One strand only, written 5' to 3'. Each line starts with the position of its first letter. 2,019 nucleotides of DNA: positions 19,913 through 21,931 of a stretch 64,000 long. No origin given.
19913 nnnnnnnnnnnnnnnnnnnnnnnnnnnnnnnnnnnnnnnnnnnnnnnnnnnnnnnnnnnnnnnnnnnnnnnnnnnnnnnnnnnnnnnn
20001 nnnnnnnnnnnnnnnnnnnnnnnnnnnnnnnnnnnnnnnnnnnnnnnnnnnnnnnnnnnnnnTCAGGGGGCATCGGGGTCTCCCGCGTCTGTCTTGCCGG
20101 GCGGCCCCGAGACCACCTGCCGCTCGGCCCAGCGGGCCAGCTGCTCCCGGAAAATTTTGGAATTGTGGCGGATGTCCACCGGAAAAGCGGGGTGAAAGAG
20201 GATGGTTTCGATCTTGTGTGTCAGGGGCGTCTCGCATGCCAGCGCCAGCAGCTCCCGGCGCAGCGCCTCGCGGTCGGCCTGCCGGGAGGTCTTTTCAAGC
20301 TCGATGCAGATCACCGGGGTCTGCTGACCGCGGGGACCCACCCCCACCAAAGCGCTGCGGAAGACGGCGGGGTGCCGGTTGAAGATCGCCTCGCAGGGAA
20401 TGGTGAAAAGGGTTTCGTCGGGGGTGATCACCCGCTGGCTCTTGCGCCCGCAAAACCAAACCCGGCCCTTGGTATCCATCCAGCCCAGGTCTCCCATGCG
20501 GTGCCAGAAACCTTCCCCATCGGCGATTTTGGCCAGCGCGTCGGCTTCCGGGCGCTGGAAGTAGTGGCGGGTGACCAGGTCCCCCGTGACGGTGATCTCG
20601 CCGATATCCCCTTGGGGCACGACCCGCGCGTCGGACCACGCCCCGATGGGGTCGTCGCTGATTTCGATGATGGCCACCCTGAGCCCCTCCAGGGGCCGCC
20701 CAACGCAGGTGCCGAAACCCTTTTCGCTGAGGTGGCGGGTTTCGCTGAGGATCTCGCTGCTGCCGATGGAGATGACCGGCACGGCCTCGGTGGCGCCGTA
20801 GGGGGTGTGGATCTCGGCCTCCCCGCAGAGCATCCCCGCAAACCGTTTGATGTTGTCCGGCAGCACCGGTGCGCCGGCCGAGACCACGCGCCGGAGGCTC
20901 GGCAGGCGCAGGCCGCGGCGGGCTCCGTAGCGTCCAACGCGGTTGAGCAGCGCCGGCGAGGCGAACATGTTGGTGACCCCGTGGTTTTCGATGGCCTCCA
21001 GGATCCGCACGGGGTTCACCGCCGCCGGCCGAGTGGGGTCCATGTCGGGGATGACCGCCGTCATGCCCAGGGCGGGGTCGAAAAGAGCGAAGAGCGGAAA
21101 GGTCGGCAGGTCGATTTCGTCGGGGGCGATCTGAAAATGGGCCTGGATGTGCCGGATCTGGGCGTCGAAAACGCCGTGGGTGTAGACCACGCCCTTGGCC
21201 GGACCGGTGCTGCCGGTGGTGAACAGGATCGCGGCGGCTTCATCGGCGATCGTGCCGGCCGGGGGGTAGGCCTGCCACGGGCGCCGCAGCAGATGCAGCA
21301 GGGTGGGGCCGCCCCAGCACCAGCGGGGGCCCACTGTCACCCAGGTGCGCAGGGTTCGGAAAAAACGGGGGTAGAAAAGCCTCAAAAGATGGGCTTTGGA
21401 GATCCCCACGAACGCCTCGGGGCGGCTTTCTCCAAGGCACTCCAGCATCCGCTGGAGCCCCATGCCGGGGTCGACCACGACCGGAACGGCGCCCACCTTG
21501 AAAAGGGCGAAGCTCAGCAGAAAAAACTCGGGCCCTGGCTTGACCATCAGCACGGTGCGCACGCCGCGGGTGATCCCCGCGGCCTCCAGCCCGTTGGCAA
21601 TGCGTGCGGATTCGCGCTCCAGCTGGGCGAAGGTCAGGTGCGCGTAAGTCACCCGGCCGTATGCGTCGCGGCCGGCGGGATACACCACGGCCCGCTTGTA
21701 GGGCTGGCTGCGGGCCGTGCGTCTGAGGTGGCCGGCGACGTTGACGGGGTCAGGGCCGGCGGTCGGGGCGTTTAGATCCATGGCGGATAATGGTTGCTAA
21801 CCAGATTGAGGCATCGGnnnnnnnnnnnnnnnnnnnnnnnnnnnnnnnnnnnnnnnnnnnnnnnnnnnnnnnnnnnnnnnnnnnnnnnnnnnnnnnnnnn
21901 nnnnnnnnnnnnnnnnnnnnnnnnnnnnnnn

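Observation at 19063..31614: PUFA-synthase-type PKS physically joined to an oleABCD head-to-head hydrocarbon operon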

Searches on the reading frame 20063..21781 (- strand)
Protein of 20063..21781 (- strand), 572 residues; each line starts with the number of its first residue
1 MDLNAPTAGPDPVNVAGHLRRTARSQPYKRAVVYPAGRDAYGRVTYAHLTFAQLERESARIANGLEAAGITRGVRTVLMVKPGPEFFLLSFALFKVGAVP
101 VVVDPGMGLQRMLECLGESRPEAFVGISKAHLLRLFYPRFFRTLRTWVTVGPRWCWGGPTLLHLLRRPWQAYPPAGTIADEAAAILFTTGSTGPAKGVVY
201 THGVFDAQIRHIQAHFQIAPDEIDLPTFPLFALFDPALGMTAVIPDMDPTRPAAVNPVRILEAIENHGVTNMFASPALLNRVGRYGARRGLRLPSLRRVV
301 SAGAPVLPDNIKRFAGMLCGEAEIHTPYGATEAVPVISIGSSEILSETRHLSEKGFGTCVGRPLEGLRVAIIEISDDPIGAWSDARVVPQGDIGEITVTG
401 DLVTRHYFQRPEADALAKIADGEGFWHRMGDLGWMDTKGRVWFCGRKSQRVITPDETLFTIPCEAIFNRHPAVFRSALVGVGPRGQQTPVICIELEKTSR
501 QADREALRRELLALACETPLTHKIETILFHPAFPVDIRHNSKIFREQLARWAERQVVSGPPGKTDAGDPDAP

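Call 3: search_protein_families(library=pfam, proteins=[window:20063-21781:-])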
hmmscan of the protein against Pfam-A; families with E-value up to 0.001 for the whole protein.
window:20063-21781:- (572 aa): 1 family
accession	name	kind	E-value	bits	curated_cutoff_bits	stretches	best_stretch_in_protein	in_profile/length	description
PF00501.34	AMP-binding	-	4.2e-50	171.1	29.9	1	20-408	2-384/384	AMP-binding enzyme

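Call 4: search_protein_families(library=ncbifam, proteins=[window:20063-21781:-])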
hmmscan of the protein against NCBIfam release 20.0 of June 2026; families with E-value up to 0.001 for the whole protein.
window:20063-21781:- (572 aa): 94 families (the best 25 are shown)
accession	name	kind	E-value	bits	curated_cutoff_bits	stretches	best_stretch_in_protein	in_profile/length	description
NF006754.0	PRK09274.1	equivalog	9.4e-226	750.3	478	1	12-556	4-551/555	fatty acid CoA ligase family protein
NF045786.1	OlefBLtnSynXan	equivalog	2.8e-191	636.7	900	1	13-555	1-544/544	olefin beta-lactone synthetase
NF045785.1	OlefBLtnSynShew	equivalog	3e-179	597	850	1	14-553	2-552/552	olefin beta-lactone synthetase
NF004837.0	PRK06187.1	subfamily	5.3e-50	170.2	476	1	12-509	7-484/531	long-chain-fatty-acid--CoA ligase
TIGR01733.1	AA-adenyl-dom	subfamily_domain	1.8e-34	119.2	317.4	1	50-451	1-382/409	amino acid adenylation domain-containing protein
NF009233.0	PRK12583.1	subfamily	3.6e-33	114.8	832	2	179-507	200-510/558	fatty acid CoA ligase family protein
NF004822.0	PRK06178.1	equivalog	6e-32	111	782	2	172-536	205-553/571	acyl-CoA synthetase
NF005676.0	PRK07470.1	equivalog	1.8e-30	106.1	774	1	13-507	20-489/544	acyl-CoA synthetase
NF005702.0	PRK07514.1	subfamily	6.7e-30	103.9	558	1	47-511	28-464/506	malonyl-CoA synthase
NF004114.0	PRK05605.1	equivalog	1.6e-29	102.7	766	2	179-509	220-531/575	long-chain-fatty-acid--CoA ligase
NF005801.1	PRK07656.1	equivalog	1.1e-28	100.2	657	1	47-481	25-437/500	FadD3 family acyl-CoA ligase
NF006182.0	PRK08316.1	subfamily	1.9e-28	99.2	663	1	14-482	12-452/523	fatty acyl-CoA synthetase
TIGR03208.1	cyc_hxne_CoA_lg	equivalog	1.1e-27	97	792.3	1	18-481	27-473/538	cyclohexanecarboxylate-CoA ligase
TIGR01923.1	menE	equivalog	1.1e-26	93.7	330.15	1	50-507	1-409/442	o-succinylbenzoate--CoA ligase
NF009071.0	PRK12406.1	subfamily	7e-26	90.7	701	1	173-547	146-497/510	acyl-CoA synthetase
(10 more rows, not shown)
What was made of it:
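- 20063..21781 (-): oleC (572 aa), AMP-dependent beta-lactone synthetase by homology and context. 'Olefin beta-lactone synthetase' equivalogs score 637 and 597 bits, below their narrow cut-offs of 900 and 850 (call 4).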
